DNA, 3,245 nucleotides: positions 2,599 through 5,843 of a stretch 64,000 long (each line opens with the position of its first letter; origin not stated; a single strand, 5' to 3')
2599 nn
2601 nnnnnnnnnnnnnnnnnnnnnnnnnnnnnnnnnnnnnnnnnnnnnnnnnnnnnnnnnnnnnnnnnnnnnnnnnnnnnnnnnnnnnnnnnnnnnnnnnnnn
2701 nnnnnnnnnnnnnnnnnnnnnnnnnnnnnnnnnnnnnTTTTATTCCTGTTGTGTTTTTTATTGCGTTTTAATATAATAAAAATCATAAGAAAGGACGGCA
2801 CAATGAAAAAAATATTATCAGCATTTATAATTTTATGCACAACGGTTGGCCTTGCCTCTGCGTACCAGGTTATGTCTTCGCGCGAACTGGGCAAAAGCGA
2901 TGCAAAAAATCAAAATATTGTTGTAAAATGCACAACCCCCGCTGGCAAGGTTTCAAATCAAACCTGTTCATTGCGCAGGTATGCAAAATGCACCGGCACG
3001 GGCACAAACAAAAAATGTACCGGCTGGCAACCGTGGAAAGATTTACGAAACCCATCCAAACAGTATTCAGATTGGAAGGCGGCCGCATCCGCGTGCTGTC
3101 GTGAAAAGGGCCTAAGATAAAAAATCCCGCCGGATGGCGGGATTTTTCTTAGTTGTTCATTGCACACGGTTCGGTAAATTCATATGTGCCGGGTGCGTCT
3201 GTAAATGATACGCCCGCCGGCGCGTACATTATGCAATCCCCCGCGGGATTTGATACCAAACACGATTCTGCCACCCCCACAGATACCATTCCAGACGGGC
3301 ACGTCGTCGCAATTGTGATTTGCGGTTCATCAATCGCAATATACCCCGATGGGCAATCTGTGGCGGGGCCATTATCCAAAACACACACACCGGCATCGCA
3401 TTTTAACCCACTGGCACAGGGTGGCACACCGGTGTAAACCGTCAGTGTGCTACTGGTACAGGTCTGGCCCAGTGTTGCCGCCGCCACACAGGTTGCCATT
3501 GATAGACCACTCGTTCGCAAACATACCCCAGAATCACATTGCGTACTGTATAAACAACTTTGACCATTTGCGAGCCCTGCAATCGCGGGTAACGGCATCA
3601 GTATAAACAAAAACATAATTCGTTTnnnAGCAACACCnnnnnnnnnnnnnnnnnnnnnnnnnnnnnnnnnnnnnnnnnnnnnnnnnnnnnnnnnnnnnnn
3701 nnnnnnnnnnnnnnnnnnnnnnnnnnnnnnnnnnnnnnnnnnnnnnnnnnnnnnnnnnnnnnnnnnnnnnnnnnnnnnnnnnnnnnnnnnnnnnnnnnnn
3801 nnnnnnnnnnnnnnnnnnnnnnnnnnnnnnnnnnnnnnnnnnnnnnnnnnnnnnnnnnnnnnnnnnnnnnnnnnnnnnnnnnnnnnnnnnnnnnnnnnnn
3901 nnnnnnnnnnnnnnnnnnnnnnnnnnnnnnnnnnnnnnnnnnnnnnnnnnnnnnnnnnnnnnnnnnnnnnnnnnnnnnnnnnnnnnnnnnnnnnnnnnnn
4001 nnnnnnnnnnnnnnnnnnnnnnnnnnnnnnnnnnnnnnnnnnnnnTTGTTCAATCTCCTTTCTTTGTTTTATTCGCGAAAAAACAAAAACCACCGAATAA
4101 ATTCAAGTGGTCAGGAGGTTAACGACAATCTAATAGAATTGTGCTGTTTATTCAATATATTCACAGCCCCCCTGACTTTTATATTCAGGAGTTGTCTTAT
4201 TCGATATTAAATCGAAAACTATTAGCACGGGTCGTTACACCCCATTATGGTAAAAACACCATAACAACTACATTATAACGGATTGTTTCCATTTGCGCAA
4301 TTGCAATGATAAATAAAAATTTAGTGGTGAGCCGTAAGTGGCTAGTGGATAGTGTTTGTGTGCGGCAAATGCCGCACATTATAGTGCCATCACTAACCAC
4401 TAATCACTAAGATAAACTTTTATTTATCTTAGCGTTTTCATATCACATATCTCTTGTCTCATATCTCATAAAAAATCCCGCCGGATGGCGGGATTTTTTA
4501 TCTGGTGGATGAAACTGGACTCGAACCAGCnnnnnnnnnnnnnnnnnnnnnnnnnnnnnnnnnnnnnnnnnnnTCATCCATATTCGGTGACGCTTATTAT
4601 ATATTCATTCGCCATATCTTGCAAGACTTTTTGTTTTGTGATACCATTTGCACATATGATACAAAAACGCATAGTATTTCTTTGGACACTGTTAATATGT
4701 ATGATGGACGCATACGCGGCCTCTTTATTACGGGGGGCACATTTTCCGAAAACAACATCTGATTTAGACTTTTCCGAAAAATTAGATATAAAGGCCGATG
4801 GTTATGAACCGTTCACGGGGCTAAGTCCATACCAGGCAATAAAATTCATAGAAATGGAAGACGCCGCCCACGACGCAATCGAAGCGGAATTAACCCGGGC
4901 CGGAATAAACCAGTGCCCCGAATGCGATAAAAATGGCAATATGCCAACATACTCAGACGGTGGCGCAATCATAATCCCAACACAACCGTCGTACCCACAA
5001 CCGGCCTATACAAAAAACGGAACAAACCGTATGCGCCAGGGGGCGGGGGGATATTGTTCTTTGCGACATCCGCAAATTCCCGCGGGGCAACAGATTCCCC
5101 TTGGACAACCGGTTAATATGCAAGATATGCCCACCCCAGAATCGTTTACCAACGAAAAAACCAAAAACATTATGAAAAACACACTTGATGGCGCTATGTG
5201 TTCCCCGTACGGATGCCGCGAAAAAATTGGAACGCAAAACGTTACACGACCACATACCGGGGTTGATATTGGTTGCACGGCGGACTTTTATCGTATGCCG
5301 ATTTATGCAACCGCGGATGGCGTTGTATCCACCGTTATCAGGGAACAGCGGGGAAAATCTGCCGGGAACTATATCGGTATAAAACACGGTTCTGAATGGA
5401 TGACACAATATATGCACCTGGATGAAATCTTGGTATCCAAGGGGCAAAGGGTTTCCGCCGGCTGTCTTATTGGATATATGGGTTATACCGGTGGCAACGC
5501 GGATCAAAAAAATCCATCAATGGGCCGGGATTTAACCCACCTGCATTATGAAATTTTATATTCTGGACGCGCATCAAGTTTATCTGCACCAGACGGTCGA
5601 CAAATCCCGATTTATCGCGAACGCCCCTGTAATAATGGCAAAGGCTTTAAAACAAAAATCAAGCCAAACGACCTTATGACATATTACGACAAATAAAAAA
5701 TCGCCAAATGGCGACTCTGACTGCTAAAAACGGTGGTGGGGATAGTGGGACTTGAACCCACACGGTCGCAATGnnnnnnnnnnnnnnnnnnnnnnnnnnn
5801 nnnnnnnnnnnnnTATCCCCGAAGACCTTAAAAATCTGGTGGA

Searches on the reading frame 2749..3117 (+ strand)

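Call 52: search_protein_families(library=pfam, proteins=[window:2749-3117:+], max_evalue=0.1)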
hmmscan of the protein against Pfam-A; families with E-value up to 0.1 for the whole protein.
window:2749-3117:+ (123 aa): 1 family
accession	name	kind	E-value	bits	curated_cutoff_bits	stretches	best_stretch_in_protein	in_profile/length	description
PF24159.1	FAKV_Clamp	-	0.0089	15.5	27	1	21-74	206-258/348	FAKV Clamp protein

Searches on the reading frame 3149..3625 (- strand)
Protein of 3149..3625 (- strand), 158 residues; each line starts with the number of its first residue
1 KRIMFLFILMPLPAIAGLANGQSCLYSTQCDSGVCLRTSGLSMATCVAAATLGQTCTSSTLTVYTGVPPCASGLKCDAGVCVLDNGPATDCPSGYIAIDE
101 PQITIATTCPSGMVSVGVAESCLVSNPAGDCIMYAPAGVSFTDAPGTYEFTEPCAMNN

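Call 52: search_protein_families(library=pfam, proteins=[window:3149-3625:-], max_evalue=0.1)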
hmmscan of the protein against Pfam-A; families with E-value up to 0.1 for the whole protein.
window:3149-3625:- (158 aa): 3 families
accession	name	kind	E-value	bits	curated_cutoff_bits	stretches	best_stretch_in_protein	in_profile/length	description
PF01114.24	Colipase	-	9.6e-07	28.8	27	1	17-50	7-40/40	Colipase, N-terminal domain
PF15083.11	Colipase-like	-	0.031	14.9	27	1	20-57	14-50/89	Colipase-like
PF25543.1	zf-CCCH_tandem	-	0.077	13.5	24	0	68-82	9-23/51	Tandem CCCH zinc finger domains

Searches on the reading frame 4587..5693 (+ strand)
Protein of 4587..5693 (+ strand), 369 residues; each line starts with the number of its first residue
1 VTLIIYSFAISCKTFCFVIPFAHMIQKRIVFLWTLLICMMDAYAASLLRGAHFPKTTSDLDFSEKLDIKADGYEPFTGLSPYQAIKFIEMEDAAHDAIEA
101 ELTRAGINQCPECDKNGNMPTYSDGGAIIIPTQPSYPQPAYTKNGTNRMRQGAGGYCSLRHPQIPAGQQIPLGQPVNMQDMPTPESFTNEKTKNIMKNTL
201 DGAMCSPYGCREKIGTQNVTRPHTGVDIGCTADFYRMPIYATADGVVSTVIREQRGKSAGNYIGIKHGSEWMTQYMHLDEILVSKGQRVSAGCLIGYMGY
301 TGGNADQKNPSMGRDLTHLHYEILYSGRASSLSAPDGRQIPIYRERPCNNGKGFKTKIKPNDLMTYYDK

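Call 6: search_protein_families(library=pfam, proteins=[window:4587-5693:+], max_evalue=1)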
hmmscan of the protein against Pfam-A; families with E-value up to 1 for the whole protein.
window:4587-5693:+ (369 aa): 1 family
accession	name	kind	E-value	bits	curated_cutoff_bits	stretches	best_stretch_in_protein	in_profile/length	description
PF01551.29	Peptidase_M23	-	2.2e-22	79.5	28.7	1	222-329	2-93/96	Peptidase family M23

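Call 7: search_protein_families(library=ncbifam, proteins=[window:4587-5693:+], max_evalue=1)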
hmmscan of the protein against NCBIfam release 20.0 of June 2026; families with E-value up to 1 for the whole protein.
window:4587-5693:+ (369 aa): 13 families
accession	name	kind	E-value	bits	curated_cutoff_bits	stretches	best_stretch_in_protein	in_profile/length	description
NF053825.1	PdgNdpepShyA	equivalog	1.5e-18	66.8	700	1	211-358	284-412/425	peptidoglycan DD-endopeptidase ShyA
NF008652.0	PRK11649.1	equivalog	9.6e-16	57.5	341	1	221-325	311-399/439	murein DD-endopeptidase MepM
NF053824.1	PdgNdpepShyC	equivalog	7.1e-14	51.5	700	1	220-327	293-384/429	peptidoglycan DD-endopeptidase ShyC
NF040883.1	amid_act_ActS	equivalog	2.2e-12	46.8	375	1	225-305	138-213/242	amidase activator ActS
NF052336.1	PdgHdaseHSB100310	equivalog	1.1e-11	44.7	500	1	200-335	39-153/316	peptidoglycan hydrolase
NF052530.1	Heli_ShapePgp3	exception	1.5e-10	40.7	300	1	197-303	142-241/270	peptidoglycan metallopeptidase Pgp3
NF008123.1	PRK10871.1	equivalog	2.6e-09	37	311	1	225-329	267-355/365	murein hydrolase activator NlpD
NF050804.1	CellDivDipMCaul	equivalog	3.6e-08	32.7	900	1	218-308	523-608/634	cell division endopeptidase DipM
NF053738.1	S2SprSpoIIQBc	equivalog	3.3e-07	30.2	250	1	218-327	117-214/232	stage II sporulation protein SpoIIQ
NF004799.0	PRK06148.1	subfamily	0.001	17.1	1128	1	223-324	441-538/1015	hypothetical protein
NF041208.1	celldiv_DipM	equivalog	0.0063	15.8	740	1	237-305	330-395/419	cell division endopeptidase DipM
NF052529.1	PG_M23_Pgp6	exception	0.026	13.2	600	1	223-303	335-409/452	peptidoglycan metallopeptidase Pgp6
NF008644.1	PRK11637.1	equivalog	0.03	13.3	270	1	258-305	315-362/385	murein hydrolase activator EnvC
